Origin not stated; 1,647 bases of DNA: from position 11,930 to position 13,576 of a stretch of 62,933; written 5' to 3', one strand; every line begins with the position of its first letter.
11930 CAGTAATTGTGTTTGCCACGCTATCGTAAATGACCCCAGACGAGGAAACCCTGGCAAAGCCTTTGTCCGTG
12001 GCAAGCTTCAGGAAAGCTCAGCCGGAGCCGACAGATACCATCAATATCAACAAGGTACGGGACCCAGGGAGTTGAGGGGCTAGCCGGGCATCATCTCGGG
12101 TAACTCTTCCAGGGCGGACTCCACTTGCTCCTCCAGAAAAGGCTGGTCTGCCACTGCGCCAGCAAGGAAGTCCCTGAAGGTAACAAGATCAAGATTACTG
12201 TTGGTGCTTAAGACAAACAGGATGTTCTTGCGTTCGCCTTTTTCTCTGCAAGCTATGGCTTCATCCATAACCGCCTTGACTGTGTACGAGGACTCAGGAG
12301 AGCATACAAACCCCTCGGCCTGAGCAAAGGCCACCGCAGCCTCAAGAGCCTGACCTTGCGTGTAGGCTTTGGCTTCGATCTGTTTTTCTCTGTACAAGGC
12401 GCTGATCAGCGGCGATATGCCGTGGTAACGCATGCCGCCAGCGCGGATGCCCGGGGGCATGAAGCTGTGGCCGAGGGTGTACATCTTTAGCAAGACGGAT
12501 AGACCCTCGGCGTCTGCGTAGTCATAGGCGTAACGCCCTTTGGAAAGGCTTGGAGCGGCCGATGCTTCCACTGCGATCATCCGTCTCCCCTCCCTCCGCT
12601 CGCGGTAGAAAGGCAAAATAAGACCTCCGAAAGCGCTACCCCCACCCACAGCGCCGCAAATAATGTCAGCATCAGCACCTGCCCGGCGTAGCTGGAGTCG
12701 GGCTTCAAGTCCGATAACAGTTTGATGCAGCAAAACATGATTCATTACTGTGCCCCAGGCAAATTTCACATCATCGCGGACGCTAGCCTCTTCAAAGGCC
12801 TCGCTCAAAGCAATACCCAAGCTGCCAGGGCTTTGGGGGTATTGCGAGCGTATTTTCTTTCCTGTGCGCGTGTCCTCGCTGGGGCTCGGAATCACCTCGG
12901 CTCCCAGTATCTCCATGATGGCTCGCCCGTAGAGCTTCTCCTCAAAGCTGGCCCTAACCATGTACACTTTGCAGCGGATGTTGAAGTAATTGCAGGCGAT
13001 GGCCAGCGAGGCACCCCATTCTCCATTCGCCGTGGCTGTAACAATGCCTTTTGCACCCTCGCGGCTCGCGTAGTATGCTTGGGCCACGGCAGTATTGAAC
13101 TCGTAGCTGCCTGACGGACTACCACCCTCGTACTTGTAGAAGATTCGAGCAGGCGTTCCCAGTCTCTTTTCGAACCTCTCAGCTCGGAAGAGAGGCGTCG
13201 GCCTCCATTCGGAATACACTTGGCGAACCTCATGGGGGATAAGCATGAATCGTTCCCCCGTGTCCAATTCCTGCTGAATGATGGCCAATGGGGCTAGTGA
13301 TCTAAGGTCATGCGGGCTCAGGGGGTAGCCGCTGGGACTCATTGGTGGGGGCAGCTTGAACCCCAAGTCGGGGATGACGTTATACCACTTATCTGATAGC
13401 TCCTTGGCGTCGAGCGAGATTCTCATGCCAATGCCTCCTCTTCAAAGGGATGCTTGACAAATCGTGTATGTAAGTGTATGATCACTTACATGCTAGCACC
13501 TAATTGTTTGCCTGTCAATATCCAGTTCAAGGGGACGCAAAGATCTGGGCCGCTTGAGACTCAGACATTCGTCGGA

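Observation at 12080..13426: TrpB2 paralog with the PLP Schiff-base lysine replaced by glutamate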

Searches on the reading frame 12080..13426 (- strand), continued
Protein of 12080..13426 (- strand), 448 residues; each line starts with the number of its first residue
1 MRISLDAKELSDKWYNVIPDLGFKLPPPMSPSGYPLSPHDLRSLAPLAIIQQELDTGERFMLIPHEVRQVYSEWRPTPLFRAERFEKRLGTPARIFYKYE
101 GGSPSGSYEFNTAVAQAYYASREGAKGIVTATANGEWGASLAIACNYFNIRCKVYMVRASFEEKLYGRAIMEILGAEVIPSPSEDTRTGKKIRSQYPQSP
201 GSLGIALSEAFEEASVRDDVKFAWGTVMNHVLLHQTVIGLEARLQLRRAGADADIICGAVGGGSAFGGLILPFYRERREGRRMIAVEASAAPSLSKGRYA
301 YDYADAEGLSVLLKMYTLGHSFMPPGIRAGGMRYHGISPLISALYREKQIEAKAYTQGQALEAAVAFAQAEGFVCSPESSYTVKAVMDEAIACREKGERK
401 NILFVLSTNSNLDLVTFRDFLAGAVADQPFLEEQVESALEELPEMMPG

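Call 62: find_encoding_contigs(protein=P0001, flank=3000, max_places=8)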
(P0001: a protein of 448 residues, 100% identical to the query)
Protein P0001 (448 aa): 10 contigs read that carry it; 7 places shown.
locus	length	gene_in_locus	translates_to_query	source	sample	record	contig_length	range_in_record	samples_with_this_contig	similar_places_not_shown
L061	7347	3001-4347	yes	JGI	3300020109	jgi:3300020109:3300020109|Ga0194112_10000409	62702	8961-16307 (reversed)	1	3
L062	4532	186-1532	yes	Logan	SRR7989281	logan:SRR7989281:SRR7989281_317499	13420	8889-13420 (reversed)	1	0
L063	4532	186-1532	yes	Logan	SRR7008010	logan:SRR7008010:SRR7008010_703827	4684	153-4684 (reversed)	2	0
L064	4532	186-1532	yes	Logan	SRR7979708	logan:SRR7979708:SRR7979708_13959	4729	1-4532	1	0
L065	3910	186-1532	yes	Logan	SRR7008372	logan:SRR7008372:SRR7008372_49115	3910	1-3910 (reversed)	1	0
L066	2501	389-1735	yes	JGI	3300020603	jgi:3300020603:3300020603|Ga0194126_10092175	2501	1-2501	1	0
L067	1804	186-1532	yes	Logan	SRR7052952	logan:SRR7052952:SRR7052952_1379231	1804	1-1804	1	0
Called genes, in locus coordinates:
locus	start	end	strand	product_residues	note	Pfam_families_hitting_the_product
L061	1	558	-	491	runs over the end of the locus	PF00982:Glyco_transf_20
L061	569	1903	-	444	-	PF21088:MS_channel_1st (weak), PF00924:MS_channel_2nd, PF21082:MS_channel_3rd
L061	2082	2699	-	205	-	PF00440:TetR_N, PF08359:TetR_C_4, PF16925:TetR_C_13 (weak), PF17932:TetR_C_24 (weak), PF17938:TetR_C_29 (weak)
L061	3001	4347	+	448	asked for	PF00291:PALP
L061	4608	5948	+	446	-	-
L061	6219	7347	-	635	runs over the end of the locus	PF00012:HSP70, PF06723:MreB_Mbl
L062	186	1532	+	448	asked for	PF00291:PALP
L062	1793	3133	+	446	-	-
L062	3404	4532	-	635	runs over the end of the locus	PF00012:HSP70, PF06723:MreB_Mbl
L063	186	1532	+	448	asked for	PF00291:PALP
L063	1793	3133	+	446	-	-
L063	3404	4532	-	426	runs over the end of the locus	?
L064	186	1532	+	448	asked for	PF00291:PALP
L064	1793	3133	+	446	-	-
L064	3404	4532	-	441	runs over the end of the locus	?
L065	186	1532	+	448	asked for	PF00291:PALP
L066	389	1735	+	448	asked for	PF00291:PALP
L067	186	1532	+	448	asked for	PF00291:PALP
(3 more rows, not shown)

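Call 64: find_homologous_proteins(query=L030:10001-11338:+, max_evalue=1e-40)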
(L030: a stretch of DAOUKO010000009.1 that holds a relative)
Query L030:10001-11338:+ (445 aa): 5195 proteins with E <= 1e-40 among 8000 candidates; the best 120 are listed.
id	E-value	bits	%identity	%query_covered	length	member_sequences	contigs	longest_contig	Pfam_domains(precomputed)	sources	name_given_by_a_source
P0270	1.0e-273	926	93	100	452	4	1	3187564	PF00291.32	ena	-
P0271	4.4e-273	924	93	100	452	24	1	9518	PF00291.32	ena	-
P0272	5.0e-265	897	89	100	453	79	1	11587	PF00291.32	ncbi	-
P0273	4.9e-244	828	93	88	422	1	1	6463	PF00291.32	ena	-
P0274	5.4e-231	785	78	100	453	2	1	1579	PF00291.32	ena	-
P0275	2.2e-186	638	65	99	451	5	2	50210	PF00291.32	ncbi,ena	-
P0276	8.2e-186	636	63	99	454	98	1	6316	PF00291.32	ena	-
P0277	4.4e-185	634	64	99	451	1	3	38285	PF00291.32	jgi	-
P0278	1.5e-184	632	64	99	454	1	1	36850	PF00291.32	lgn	-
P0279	3.5e-183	628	63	99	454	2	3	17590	PF00291.32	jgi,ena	-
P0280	3.9e-183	628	64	99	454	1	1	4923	PF00291.32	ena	-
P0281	1.3e-182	626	63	99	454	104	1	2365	PF00291.32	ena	-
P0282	1.6e-182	626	63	99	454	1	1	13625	PF00291.32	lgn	-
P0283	2.7e-182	625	64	98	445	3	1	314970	PF00291.32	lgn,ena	-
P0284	8.9e-182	623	64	99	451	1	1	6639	PF00291.32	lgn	-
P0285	9.3e-182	623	64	99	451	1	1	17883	PF00291.32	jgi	-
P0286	1.1e-181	623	62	99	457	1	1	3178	PF00291.32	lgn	-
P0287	3.4e-181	621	64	99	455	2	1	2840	PF00291.32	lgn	-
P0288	4.4e-181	621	63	99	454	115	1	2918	PF00291.32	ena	-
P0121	3.5e-180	618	63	99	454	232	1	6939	PF00291.32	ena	-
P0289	2.1e-179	615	62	98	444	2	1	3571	PF00291.32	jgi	jgi:tryptophan synthase beta chain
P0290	3.0e-179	615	63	98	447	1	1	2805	PF00291.32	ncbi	-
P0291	3.1e-179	615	62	98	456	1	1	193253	PF00291.32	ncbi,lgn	-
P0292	5.9e-179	614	62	99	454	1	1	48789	PF00291.32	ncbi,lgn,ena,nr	ncbi:MAG: TrpB-like pyridoxal phosphate-dependent enzyme [Chloroflexi bacterium]|nr:TrpB-like pyrido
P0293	1.1e-178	613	63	98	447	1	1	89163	PF00291.32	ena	-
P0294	1.3e-178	613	62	99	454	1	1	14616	PF00291.32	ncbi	-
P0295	1.3e-178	613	63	99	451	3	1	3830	PF00291.32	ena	-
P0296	1.7e-178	612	62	98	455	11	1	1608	PF00291.32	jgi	jgi:tryptophan synthase beta chain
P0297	1.9e-178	612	63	98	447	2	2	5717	PF00291.32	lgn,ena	-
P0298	2.1e-178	612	60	99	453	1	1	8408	PF00291.32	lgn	-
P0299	2.5e-178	612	61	99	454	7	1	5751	PF00291.32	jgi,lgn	-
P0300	2.6e-178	612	62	97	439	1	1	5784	PF00291.32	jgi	jgi:pyridoxal-phosphate dependent TrpB-like enzyme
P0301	4.3e-178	611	62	99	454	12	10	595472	PF00291.32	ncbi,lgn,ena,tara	tara:strand:- start:2351 stop:3715 length:1365 start_codon:yes stop_codon:yes gene_type:complete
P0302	6.0e-178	611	61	99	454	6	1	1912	PF00291.32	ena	-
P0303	9.2e-178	610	64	98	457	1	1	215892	PF00291.32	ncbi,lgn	-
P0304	1.6e-177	609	61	99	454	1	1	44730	PF00291.32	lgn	-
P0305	1.6e-177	609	62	98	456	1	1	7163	PF00291.32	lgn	-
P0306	1.9e-177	609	62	99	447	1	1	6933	PF00291.32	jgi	jgi:tryptophan synthase beta chain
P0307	2.5e-176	605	62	99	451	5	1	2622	PF00291.32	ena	-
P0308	3.7e-176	605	62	97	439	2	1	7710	PF00291.32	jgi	jgi:pyridoxal-phosphate dependent TrpB-like enzyme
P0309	6.4e-176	604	62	97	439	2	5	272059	PF00291.32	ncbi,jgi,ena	-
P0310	7.7e-176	604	62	97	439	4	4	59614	PF00291.32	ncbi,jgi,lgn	-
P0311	9.5e-176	603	61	97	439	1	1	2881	PF00291.32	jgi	jgi:tryptophan synthase beta chain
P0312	4.1e-175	601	62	98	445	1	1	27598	PF00291.32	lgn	-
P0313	7.1e-175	600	62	99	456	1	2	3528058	PF00291.32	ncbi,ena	-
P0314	4.9e-174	598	60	99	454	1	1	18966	PF00291.32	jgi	jgi:pyridoxal-phosphate dependent TrpB-like enzyme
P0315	1.0e-173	597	61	97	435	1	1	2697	PF00291.32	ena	-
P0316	3.0e-172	592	60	99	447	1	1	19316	PF00291.32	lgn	-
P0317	3.8e-172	591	60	98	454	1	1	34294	PF00291.32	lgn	-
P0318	4.3e-172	591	60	99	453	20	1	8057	PF00291.32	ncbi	ncbi:MAG: TrpB-like pyridoxal phosphate-dependent enzyme [Chloroflexota bacterium]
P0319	6.9e-172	591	59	99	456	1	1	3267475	PF00291.32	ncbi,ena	-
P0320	1.0e-169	583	61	96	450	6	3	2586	PF00291.32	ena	-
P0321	1.2e-163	563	62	93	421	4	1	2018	PF00291.32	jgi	jgi:tryptophan synthase beta chain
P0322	2.8e-157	542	60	90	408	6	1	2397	PF00291.32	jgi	jgi:pyridoxal-phosphate dependent TrpB-like enzyme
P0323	2.2e-143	497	62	82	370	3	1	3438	PF00291.32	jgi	jgi:pyridoxal-phosphate dependent TrpB-like enzyme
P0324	6.6e-119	416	44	98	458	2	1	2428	PF00291.32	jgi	jgi:tryptophan synthase beta chain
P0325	1.9e-118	415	46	96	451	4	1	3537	PF00291.32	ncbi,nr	ncbi:MAG: TrpB-like pyridoxal phosphate-dependent enzyme [Chloroflexi bacterium]|nr:TrpB-like pyrido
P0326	2.0e-118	414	43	100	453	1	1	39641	PF00291.32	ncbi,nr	ncbi:MAG: TrpB-like pyridoxal phosphate-dependent enzyme [bacterium]|nr:TrpB-like pyridoxal phosphat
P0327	6.6e-118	413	44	98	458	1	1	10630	PF00291.32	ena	-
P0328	3.1e-117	411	44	100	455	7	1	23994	PF00291.32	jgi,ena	-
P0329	3.8e-117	410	62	68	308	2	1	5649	PF00291.32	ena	-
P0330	7.8e-117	409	42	100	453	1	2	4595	PF00291.32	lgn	-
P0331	7.8e-117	409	42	100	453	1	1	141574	PF00291.32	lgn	-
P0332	1.1e-116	409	46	96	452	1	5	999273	PF00291.32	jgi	jgi:tryptophan synthase beta chain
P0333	1.7e-116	408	45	96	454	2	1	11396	PF00291.32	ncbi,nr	ncbi:MAG: TrpB-like pyridoxal phosphate-dependent enzyme [Chloroflexi bacterium]|nr:TrpB-like pyrido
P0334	4.8e-116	407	42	100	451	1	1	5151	PF00291.32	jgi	jgi:pyridoxal-phosphate dependent TrpB-like enzyme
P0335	8.3e-116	406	43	100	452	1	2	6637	PF00291.32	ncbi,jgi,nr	ncbi:MAG TPA: TrpB-like pyridoxal phosphate-dependent enzyme [Caldilineae bacterium]|nr:TrpB-like py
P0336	1.0e-115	406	42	100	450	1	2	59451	PF00291.32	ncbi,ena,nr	ncbi:MAG TPA: TrpB-like pyridoxal phosphate-dependent enzyme [Candidatus Desulfobacillus sp.]|nr:Trp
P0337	1.9e-115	405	43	99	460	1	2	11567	PF00291.32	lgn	-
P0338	2.8e-115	404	42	100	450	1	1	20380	PF00291.32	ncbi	-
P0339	4.1e-115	404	41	100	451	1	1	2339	PF00291.32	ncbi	-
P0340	5.1e-115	403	42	100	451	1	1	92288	PF00291.32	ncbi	ncbi:MAG: TrpB-like pyridoxal phosphate-dependent enzyme [Rhodocyclaceae bacterium]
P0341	6.0e-115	403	44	100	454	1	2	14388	PF00291.32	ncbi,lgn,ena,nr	ncbi:MAG TPA: TrpB-like pyridoxal phosphate-dependent enzyme [Chromatiales bacterium]|nr:TrpB-like p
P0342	8.0e-115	403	44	100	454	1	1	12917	PF00291.32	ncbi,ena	-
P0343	1.1e-114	402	45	96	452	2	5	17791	PF00291.32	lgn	-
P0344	1.6e-114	402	42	100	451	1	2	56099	PF00291.32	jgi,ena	-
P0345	1.7e-114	402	42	100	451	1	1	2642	PF00291.32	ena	-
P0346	2.2e-114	401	45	99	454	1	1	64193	PF00291.32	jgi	-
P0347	2.9e-114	401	44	100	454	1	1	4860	PF00291.32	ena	-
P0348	3.1e-114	401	42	100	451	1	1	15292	PF00291.32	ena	-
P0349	3.2e-114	401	44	99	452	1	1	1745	PF00291.32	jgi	jgi:tryptophan synthase beta chain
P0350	5.3e-114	400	44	96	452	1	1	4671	PF00291.32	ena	-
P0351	5.3e-114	400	43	100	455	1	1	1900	PF00291.32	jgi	-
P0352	1.6e-113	398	43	100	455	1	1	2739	PF00291.32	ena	-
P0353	2.7e-113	398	44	100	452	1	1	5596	PF00291.32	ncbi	ncbi:MAG: TrpB-like pyridoxal phosphate-dependent enzyme [Anaerolineae bacterium]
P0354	1.0e-112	396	41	100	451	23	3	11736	PF00291.32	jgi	jgi:pyridoxal-phosphate dependent TrpB-like enzyme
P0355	1.1e-112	396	44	100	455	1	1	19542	PF00291.32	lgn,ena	-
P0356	1.9e-112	395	44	96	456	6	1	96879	PF00291.32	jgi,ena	-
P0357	3.3e-112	394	43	99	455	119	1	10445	PF00291.32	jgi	-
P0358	4.0e-112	394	43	99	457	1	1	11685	PF00291.32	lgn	-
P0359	4.8e-112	393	44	96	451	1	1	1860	PF00291.32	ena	-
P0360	5.9e-112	393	44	96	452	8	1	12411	PF00291.32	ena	-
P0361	6.5e-112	393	44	99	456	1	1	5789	PF00291.32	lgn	-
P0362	8.4e-112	393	44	96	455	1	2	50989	PF00291.32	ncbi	-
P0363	1.1e-111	392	42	99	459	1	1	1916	PF00291.32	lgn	-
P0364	1.1e-111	392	41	100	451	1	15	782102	PF00291.32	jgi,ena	jgi:pyridoxal-phosphate dependent TrpB-like enzyme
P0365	1.3e-111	392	43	99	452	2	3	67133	PF00291.32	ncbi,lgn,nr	ncbi:MAG: TrpB-like pyridoxal phosphate-dependent enzyme [Chloroflexi bacterium]|nr:TrpB-like pyrido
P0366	1.3e-111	392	42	100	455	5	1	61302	PF00291.32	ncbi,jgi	-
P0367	1.6e-111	392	45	96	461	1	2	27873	PF00291.32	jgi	jgi:tryptophan synthase beta chain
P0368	1.8e-111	392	44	96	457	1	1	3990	PF00291.32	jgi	jgi:tryptophan synthase beta chain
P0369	2.2e-111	391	44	100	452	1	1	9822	PF00291.32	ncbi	-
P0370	2.3e-111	391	44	94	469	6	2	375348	PF00291.32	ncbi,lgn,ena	-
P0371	2.6e-111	391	43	99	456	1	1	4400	PF00291.32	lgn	-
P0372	2.8e-111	391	43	96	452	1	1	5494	PF00291.32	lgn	-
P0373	2.9e-111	391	43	99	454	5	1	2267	PF00291.32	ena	-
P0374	3.0e-111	391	41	100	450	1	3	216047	PF00291.32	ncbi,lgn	-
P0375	3.3e-111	391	43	96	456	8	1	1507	PF00291.32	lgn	-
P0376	4.2e-111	390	43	99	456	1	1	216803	PF00291.32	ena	-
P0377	4.3e-111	390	41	100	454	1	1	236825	PF00291.32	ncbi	-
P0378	5.0e-111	390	43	99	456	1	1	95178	PF00291.32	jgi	jgi:tryptophan synthase beta chain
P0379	5.3e-111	390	44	99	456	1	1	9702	PF00291.32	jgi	jgi:tryptophan synthase beta chain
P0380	6.4e-111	390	44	99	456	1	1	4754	PF00291.32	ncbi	-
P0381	6.6e-111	390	43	99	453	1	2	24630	PF00291.32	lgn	-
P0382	8.1e-111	389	43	99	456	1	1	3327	PF00291.32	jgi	jgi:tryptophan synthase beta chain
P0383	1.0e-110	389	43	99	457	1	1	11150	PF00291.32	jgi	jgi:tryptophan synthase beta chain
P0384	1.1e-110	389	43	96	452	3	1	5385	PF00291.32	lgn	-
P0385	1.1e-110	389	43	100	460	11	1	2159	PF00291.32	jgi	jgi:tryptophan synthase beta chain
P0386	1.2e-110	389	43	100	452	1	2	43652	PF00291.32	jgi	jgi:tryptophan synthase beta chain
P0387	1.2e-110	389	43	100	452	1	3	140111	PF00291.32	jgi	jgi:tryptophan synthase beta chain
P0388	1.2e-110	389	43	100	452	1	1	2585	PF00291.32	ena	-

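Call 71: find_encoding_contigs(protein=P0301, flank=8000, max_places=4)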
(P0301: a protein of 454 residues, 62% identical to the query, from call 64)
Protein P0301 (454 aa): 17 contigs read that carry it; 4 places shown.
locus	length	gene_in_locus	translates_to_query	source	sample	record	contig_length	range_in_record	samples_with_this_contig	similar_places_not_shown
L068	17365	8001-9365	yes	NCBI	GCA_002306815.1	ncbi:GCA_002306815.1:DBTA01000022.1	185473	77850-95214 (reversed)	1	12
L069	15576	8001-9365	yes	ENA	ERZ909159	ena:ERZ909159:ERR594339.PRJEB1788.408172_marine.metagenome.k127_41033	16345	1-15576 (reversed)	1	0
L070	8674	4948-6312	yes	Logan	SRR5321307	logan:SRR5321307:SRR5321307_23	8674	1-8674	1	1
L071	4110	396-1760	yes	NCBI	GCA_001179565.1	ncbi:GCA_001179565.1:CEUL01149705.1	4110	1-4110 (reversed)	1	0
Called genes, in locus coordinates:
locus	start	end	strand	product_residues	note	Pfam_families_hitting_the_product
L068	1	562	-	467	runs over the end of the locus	-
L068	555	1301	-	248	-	PF13183:Fer4_8 (faint), PF13237:Fer4_10 (faint), PF12838:Fer4_7, PF13247:Fer4_11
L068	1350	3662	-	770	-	PF00384:Molybdopterin, PF01568:Molydop_binding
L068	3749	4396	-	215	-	PF14522:Cytochrome_C7 (faint), PF14537:Cytochrom_c3_2 (faint)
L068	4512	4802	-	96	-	-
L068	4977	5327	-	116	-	-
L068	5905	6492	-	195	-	-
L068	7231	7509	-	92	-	-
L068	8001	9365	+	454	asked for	PF00291:PALP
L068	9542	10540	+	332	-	PF00676:E1_dh, PF02775:TPP_enzyme_C (weak)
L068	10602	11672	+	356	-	PF02779:Transket_pyr, PF02780:Transketolase_C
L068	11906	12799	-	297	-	-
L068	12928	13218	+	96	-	-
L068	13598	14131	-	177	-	PF04978:MST, PF12867:DinB_2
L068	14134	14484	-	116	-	PF06155:GBBH-like_N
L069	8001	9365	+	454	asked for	PF00291:PALP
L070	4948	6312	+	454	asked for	PF00291:PALP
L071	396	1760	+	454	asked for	PF00291:PALP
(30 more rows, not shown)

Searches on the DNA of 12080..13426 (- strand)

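Call 49: search_rna_families(sources=[L002, L004, L006, L007, L010, L055, L057, L058, L059], threshold=gathering)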
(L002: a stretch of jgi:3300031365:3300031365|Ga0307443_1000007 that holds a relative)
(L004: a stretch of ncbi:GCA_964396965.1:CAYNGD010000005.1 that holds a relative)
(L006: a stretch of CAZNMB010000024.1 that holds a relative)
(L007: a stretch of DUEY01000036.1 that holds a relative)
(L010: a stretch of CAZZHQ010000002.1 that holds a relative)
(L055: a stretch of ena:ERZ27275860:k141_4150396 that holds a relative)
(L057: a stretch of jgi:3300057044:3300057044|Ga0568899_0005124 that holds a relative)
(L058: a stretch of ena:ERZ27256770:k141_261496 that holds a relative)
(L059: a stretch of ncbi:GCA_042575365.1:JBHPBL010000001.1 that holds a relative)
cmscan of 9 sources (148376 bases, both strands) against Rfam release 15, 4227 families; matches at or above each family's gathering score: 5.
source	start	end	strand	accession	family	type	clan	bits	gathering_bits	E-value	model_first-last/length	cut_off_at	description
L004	12603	12675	+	RF00005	tRNA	Gene; tRNA;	CL00001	74.2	29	5e-14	1-71/71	no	tRNA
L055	2886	2957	+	RF00005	tRNA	Gene; tRNA;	CL00001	73.4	29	8.5e-14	1-71/71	no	tRNA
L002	10552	10624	-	RF00005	tRNA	Gene; tRNA;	CL00001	70.8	29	4.3e-13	1-71/71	no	tRNA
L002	10637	10710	-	RF00005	tRNA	Gene; tRNA;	CL00001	66.5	29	6.6e-12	1-71/71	no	tRNA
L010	14910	14983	-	RF00005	tRNA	Gene; tRNA;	CL00001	63.9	29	3.4e-11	1-71/71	no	tRNA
